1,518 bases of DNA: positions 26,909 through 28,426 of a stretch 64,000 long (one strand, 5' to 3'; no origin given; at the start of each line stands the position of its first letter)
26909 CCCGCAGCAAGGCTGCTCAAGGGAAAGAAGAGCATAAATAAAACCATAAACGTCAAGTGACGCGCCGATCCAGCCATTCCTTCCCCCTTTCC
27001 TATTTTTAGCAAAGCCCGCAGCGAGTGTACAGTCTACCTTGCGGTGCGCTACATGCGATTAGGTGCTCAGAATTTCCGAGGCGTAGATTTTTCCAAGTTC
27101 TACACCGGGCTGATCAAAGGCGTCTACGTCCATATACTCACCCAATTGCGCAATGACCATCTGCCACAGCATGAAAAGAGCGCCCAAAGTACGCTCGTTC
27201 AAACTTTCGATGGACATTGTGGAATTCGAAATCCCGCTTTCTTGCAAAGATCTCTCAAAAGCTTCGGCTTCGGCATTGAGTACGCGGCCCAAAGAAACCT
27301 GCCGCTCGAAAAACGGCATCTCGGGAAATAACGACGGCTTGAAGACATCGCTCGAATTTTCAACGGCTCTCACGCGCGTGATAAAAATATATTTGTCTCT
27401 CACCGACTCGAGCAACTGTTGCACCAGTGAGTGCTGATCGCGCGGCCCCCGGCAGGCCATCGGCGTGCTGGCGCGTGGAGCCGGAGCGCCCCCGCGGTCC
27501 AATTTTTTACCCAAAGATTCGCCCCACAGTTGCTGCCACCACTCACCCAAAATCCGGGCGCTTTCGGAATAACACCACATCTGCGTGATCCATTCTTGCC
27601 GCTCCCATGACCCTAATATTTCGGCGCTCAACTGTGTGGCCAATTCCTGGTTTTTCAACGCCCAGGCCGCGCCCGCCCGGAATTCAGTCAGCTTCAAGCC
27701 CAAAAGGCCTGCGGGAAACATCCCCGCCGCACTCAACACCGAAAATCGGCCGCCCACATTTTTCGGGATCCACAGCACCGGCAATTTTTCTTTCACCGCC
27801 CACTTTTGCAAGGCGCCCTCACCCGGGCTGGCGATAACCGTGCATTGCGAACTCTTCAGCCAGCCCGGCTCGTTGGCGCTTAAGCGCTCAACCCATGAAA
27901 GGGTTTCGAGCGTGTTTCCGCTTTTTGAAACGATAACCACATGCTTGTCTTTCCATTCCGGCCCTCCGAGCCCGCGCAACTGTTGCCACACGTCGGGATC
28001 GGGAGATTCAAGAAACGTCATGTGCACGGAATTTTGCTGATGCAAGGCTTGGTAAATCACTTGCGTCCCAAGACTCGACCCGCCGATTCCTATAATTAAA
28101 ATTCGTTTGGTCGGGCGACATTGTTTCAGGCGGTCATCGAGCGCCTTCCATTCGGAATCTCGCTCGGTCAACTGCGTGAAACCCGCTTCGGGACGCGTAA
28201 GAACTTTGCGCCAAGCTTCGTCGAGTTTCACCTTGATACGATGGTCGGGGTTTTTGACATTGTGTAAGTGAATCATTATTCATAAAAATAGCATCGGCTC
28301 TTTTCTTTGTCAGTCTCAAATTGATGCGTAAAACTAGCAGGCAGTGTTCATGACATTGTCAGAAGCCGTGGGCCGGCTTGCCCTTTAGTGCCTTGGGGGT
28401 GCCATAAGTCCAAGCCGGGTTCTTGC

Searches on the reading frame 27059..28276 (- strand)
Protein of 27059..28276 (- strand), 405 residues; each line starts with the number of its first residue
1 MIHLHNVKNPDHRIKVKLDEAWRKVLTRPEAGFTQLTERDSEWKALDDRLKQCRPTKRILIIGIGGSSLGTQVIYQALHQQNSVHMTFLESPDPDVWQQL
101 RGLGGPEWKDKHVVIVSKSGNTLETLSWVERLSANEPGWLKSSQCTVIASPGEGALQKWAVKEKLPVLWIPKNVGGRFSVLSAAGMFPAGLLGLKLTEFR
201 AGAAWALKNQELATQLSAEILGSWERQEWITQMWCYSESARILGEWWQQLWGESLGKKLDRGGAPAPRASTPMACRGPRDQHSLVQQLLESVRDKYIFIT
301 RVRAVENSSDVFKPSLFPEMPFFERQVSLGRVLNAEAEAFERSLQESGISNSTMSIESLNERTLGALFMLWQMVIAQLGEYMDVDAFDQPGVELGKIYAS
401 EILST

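Call 95: search_protein_families(library=pfam, proteins=[window:27059-28276:-], max_evalue=0.00001)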
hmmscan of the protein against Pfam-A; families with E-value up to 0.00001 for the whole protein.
window:27059-28276:- (405 aa): 1 family
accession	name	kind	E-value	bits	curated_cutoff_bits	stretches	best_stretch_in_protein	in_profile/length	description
PF00342.24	PGI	-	2.5e-18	66.4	22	1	56-404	96-467/486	Phosphoglucose isomerase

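Call 96: list_cluster_members(proteins=[L012:3268-3903:-, L012:18060-18311:+, L013:7367-8878:+, L003:9480-10493:-, L011:4203-4790:+, L006:516-1190:-, L007:4640-5167:+, window:27059-28276:-, window:24671-26404:+, window:9454-11835:+])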
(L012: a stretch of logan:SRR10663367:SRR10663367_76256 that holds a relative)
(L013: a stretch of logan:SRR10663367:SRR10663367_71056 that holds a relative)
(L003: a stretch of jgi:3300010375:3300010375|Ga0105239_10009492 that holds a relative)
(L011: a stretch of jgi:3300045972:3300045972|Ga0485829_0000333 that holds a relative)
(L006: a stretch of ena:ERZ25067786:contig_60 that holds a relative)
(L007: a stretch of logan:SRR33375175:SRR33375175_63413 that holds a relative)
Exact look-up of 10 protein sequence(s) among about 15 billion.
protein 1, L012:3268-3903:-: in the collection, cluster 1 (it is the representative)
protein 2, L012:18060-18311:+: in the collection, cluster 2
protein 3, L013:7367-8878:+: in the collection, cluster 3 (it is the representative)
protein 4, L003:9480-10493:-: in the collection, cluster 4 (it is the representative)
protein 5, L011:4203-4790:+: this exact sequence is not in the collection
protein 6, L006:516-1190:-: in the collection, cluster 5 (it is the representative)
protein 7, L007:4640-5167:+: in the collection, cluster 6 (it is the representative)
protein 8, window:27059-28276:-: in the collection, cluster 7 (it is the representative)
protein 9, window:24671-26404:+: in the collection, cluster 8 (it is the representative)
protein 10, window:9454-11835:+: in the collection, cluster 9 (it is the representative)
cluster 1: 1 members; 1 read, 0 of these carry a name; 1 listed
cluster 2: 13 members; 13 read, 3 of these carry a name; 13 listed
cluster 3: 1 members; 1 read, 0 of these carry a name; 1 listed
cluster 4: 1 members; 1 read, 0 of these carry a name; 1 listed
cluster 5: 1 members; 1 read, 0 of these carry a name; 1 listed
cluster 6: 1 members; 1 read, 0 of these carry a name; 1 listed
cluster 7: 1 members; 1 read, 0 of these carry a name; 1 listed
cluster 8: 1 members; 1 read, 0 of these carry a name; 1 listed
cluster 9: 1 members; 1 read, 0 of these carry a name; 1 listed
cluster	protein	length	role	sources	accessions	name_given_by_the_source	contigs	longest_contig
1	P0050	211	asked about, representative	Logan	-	-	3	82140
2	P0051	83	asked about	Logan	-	-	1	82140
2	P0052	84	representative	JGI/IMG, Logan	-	large subunit ribosomal protein L31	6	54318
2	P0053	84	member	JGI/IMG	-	large subunit ribosomal protein L31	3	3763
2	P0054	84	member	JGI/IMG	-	large subunit ribosomal protein L31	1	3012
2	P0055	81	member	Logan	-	-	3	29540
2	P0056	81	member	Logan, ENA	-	-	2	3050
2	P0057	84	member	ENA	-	-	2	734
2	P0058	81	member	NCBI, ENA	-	-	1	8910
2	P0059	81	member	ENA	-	-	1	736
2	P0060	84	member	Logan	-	-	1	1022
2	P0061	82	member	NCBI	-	-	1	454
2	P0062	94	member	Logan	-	-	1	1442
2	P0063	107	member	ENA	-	-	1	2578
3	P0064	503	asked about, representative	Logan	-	-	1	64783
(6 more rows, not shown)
